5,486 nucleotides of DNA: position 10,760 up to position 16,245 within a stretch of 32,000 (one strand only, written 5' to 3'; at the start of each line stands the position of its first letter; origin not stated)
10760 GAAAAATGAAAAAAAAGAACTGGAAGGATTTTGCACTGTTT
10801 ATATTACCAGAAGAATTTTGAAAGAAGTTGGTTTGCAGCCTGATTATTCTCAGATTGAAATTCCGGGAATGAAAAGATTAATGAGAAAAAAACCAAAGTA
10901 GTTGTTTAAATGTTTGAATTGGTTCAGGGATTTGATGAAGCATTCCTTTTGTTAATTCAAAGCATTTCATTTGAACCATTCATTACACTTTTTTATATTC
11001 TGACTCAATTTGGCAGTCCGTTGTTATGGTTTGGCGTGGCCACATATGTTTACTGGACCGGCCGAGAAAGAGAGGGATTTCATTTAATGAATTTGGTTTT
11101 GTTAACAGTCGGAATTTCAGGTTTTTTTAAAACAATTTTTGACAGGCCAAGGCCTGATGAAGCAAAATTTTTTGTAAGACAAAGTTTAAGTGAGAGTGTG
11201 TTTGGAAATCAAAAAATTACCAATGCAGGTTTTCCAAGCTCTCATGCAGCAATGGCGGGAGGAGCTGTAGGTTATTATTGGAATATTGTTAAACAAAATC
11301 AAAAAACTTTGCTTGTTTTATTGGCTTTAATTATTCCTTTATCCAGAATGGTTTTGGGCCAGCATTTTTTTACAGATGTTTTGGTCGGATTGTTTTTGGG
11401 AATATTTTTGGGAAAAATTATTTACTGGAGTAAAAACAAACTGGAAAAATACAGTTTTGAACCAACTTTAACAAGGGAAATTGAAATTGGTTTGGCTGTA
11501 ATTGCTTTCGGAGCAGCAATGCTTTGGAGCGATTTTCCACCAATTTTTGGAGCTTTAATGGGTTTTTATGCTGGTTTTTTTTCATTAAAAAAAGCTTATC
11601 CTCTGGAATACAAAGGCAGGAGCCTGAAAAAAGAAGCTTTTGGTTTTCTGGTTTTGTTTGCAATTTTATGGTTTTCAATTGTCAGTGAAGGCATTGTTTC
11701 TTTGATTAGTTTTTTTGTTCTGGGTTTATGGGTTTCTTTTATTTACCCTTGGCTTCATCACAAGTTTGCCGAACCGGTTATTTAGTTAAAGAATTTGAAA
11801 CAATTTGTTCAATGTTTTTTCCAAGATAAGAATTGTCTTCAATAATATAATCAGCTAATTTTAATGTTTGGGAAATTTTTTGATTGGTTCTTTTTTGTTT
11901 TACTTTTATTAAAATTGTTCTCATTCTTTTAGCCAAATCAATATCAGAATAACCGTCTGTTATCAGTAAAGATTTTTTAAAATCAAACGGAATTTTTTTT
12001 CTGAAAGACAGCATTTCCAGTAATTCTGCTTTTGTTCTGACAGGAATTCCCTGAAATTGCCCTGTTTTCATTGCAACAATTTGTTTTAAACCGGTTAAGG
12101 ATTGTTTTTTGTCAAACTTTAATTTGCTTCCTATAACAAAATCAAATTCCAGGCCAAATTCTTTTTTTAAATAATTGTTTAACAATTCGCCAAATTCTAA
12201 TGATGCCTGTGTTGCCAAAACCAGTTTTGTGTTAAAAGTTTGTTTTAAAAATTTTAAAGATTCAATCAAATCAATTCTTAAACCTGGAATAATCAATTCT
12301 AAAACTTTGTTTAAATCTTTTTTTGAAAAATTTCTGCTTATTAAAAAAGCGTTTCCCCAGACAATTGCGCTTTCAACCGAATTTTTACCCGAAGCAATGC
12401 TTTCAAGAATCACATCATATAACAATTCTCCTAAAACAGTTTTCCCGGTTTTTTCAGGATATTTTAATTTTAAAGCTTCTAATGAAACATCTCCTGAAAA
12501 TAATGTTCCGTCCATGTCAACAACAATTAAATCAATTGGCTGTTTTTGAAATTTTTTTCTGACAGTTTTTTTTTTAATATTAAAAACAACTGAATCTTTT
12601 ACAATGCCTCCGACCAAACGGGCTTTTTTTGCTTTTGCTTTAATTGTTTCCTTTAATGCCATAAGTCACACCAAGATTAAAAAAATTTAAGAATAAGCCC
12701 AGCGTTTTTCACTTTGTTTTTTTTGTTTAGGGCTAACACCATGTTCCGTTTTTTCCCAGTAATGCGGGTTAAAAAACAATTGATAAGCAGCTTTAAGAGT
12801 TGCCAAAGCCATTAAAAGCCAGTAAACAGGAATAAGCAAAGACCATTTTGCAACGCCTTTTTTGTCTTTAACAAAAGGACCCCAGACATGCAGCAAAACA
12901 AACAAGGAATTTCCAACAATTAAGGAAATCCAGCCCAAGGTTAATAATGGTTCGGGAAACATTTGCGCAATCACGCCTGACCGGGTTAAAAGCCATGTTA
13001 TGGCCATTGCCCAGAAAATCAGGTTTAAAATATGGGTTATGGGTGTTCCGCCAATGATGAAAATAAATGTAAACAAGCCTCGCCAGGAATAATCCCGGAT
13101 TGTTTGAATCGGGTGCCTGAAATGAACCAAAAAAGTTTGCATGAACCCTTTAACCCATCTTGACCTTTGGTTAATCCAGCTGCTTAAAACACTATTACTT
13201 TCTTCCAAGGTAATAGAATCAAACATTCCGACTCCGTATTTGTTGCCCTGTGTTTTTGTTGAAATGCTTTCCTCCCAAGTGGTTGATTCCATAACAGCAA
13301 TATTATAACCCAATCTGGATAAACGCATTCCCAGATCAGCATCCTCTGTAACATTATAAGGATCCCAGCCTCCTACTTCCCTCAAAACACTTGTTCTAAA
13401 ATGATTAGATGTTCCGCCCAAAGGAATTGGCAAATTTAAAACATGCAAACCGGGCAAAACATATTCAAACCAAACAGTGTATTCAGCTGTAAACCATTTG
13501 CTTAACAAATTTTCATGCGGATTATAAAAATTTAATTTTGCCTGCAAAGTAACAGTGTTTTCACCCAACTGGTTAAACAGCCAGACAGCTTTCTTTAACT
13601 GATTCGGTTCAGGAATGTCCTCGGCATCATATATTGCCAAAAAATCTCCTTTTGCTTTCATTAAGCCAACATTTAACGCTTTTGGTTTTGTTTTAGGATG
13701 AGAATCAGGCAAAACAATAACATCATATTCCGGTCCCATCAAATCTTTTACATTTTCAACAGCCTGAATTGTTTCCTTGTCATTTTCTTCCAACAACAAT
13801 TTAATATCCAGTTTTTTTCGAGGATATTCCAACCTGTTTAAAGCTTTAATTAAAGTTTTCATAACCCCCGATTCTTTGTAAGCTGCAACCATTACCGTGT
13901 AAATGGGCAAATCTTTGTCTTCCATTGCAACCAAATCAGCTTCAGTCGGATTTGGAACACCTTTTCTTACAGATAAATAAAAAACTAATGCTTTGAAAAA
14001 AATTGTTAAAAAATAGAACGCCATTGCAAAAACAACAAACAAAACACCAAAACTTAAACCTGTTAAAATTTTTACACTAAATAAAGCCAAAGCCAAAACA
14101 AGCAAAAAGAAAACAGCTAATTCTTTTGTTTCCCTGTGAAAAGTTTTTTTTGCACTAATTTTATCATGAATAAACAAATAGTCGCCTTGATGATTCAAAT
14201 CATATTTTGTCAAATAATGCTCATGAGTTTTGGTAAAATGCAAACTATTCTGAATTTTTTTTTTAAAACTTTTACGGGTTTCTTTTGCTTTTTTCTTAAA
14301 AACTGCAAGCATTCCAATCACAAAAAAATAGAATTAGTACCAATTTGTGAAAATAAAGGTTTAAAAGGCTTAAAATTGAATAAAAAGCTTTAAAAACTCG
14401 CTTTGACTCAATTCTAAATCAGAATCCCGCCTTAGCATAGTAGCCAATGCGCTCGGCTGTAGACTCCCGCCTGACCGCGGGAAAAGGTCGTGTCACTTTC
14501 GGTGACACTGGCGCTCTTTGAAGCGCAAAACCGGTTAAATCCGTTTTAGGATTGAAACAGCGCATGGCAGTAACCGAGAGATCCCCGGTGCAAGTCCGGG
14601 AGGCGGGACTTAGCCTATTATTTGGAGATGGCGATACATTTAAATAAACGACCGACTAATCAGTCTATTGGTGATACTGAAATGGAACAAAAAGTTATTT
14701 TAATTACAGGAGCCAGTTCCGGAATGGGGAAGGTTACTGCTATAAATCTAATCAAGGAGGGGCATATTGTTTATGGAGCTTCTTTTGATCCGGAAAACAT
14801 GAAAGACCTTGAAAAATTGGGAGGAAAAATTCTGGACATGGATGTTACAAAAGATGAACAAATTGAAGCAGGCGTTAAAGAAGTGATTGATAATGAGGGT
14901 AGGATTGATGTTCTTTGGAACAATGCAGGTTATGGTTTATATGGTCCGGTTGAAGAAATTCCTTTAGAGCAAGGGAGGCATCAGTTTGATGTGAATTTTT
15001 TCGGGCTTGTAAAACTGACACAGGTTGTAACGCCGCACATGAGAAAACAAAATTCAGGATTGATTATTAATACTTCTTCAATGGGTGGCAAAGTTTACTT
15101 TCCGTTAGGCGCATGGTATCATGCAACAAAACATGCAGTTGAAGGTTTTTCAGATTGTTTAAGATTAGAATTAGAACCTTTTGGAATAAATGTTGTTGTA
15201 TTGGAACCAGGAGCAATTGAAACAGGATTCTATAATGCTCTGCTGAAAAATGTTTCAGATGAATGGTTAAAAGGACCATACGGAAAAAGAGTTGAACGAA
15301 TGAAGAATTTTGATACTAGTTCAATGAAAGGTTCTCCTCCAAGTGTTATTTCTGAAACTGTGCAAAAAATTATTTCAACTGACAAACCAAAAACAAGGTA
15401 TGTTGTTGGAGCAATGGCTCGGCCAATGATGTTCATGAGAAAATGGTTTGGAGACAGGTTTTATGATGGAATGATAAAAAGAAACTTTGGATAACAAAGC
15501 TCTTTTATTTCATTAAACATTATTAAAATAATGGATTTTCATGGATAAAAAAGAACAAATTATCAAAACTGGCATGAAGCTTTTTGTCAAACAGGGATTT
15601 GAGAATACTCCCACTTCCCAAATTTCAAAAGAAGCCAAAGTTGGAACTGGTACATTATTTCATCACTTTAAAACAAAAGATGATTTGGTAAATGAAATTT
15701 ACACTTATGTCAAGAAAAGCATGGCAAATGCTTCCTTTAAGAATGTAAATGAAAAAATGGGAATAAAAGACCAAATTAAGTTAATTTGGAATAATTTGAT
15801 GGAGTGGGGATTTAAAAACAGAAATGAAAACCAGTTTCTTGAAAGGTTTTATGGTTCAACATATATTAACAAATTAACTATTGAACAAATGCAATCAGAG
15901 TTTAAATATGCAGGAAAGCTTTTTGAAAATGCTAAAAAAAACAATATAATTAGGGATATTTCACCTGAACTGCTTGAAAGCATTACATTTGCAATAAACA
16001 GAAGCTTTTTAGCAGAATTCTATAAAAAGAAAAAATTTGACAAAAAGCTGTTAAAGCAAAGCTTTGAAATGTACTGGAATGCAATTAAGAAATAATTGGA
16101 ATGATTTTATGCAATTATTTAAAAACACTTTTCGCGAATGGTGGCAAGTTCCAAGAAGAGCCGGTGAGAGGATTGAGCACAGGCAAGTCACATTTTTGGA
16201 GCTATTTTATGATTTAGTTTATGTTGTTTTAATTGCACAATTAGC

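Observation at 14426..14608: Unusually long (110 nt), highly structured tRNA-Tyr intron whose relatives sit outside tRNAs and carry exon-derived bases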

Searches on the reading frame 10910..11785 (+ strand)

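Call 14: search_protein_families(library=pfam, proteins=[window:10910-11785:+])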
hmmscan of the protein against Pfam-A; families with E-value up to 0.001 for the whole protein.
window:10910-11785:+ (291 aa): 2 families
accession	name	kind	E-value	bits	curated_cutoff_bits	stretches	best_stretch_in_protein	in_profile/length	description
PF01569.27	PAP2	-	7e-24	84.5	27.2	1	58-177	4-127/130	PAP2 superfamily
PF14378.12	PAP2_3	-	1.4e-09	38.5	27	1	38-165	42-185/190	PAP2 superfamily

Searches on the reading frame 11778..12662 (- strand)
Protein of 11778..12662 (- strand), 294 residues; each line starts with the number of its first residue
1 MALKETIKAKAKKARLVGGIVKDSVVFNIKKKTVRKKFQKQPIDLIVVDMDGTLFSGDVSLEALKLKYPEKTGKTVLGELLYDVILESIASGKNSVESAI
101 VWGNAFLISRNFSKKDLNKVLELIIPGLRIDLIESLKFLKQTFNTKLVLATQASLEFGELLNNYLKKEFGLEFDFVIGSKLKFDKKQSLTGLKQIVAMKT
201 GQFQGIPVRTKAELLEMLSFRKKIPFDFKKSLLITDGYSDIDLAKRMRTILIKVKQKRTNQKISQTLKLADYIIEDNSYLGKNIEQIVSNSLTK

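Call 14: search_protein_families(library=pfam, proteins=[window:11778-12662:-])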
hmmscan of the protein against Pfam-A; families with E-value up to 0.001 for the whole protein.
window:11778-12662:- (294 aa): 1 family
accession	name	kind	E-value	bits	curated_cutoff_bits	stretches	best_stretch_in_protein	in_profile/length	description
PF12710.13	HAD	-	0.00013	22.8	27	1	46-245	1-189/189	haloacid dehalogenase-like hydrolase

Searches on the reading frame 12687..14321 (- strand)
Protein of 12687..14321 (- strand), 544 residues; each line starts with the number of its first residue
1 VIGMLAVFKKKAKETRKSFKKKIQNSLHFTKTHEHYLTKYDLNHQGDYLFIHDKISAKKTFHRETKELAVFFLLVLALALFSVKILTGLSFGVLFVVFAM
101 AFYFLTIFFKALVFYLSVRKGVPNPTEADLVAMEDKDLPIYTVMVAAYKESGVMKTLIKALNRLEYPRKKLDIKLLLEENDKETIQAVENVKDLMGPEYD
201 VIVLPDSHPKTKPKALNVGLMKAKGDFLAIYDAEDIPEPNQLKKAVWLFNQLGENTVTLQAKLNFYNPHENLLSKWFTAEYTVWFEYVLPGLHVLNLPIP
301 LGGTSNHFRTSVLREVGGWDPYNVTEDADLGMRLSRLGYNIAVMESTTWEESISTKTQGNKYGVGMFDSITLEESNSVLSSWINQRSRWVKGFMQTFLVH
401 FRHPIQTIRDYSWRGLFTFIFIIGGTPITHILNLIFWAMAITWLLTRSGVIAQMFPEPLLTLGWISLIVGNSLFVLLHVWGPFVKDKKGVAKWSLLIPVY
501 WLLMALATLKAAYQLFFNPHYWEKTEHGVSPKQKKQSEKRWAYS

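Call 14: search_protein_families(library=pfam, proteins=[window:12687-14321:-])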
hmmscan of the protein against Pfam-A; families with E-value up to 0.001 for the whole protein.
window:12687-14321:- (544 aa): 4 families
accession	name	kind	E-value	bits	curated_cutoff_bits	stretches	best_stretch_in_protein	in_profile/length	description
PF13641.12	Glyco_tranf_2_3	-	7.5e-25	88.7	27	1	141-392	3-230/230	Glycosyltransferase like family 2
PF13632.12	Glyco_trans_2_3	-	2.5e-18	67.1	27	1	230-443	4-192/198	Glycosyl transferase family group 2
PF00535.33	Glycos_transf_2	-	1.4e-09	38.6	23.3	1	142-282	1-132/168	Glycosyl transferase family 2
PF13506.12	Glyco_transf_21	-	1.7e-05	24.8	21.7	1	197-354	1-157/174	Glycosyl transferase family 21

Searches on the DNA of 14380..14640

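Call 9: search_rna_families(source=window, start=14380, end=14640, threshold=evalue, max_evalue=10, show_alignments=3)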
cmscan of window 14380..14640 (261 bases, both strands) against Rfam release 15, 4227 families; matches with E-value up to 10: 5.
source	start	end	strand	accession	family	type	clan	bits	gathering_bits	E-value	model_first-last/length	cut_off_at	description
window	14537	14558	+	RF01318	CRISPR-DR5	Gene; CRISPR;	CL00015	17.9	40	3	15-37/37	no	CRISPR RNA direct repeat element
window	14543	14558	-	RF01315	CRISPR-DR2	Gene; CRISPR;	CL00014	17.5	37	1.1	1-30/30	no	CRISPR RNA direct repeat element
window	14520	14558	+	RF01322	CRISPR-DR9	Gene; CRISPR;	-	15.3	45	1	1-37/37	no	CRISPR RNA direct repeat element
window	14567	14630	+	RF02681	Twister-sister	Gene; ribozyme;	-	15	34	1.3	1-81/81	no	Twister_sister_ribozyme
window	14410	14440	+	RF01880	Xist_exon1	Gene; lncRNA;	-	9.9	50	2.5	1-85/85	no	X-chromosome inactivation gene exon 1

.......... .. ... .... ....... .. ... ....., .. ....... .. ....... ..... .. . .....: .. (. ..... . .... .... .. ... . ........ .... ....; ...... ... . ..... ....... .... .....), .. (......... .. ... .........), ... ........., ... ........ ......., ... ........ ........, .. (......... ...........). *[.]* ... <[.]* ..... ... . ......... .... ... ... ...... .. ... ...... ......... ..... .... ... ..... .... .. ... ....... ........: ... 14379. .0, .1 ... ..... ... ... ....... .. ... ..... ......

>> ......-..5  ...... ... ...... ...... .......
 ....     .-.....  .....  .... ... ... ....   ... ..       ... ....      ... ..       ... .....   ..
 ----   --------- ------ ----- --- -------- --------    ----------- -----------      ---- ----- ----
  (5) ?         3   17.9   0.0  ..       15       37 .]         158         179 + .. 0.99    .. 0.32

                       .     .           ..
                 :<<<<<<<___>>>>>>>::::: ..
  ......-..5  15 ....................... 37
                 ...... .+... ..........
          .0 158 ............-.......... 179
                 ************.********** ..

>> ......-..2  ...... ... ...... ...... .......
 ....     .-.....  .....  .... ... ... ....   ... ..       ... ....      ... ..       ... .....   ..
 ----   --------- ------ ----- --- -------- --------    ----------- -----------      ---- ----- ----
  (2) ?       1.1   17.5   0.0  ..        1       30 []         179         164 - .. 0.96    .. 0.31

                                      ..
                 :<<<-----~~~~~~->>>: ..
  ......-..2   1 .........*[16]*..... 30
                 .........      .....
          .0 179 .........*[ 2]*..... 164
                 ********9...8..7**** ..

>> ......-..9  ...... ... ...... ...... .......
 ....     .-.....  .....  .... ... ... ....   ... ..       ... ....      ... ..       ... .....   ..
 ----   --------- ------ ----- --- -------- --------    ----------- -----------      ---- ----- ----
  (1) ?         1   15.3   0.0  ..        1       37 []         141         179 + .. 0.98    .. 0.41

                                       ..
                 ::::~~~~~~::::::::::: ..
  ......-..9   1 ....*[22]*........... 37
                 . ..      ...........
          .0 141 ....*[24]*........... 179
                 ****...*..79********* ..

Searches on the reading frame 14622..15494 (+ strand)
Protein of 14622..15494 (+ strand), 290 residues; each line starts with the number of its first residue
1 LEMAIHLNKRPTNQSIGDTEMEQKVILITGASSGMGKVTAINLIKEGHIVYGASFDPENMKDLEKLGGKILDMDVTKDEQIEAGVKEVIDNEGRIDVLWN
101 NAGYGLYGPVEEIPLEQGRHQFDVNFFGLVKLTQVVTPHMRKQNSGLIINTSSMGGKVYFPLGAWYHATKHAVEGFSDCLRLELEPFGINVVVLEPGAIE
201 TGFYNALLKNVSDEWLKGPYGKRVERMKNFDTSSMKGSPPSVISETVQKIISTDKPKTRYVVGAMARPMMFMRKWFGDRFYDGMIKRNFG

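Call 14: search_protein_families(library=pfam, proteins=[window:14622-15494:+])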
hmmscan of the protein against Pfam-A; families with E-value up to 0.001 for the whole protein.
window:14622-15494:+ (290 aa): 4 families
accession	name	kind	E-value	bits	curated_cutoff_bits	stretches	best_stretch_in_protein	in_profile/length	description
PF00106.31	adh_short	-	6.5e-47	160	26.6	1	24-206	1-189/195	short chain dehydrogenase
PF13561.12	adh_short_C2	-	2.1e-34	119.6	27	1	30-210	1-189/236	Enoyl-(Acyl carrier protein) reductase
PF08643.16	DUF1776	-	1.1e-07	32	25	1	103-275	102-287/294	Fungal family of unknown function (DUF1776)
PF08659.16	KR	-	3.6e-06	27.4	22.6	1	26-180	3-163/180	KR domain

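Call 17: find_encoding_contigs(protein=window:14682-15494:+, flank=6000, max_places=8)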
Protein window:14682-15494:+ (270 aa): no gene with exactly this product is on record in the collection.

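Call 18: find_encoding_contigs(protein=window:14628-15494:+, flank=6000, max_places=8)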
Protein window:14628-15494:+ (288 aa): no gene with exactly this product is on record in the collection.

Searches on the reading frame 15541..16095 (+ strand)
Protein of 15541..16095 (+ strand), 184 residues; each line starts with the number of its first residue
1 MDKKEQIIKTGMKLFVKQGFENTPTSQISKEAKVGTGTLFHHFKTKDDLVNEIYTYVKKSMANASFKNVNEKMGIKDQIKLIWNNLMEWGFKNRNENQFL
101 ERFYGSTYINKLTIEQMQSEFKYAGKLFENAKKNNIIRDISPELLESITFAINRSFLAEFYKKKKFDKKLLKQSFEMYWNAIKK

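Call 14: search_protein_families(library=pfam, proteins=[window:15541-16095:+])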
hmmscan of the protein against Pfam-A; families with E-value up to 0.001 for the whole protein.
window:15541-16095:+ (184 aa): 3 families
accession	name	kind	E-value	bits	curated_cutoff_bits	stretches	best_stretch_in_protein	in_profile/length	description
PF00440.29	TetR_N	-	6e-15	55.2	24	1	7-53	1-47/47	Bacterial regulatory proteins, tetR family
PF22604.1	TetR_HI_0893_C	-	2e-06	28.6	27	1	75-182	2-111/112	Tetracyclin repressor-like HI_0893, C-terminal domain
PF16295.10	TetR_C_10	-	0.0002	22.1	28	1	67-183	14-131/132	Tetracyclin repressor-like, C-terminal domain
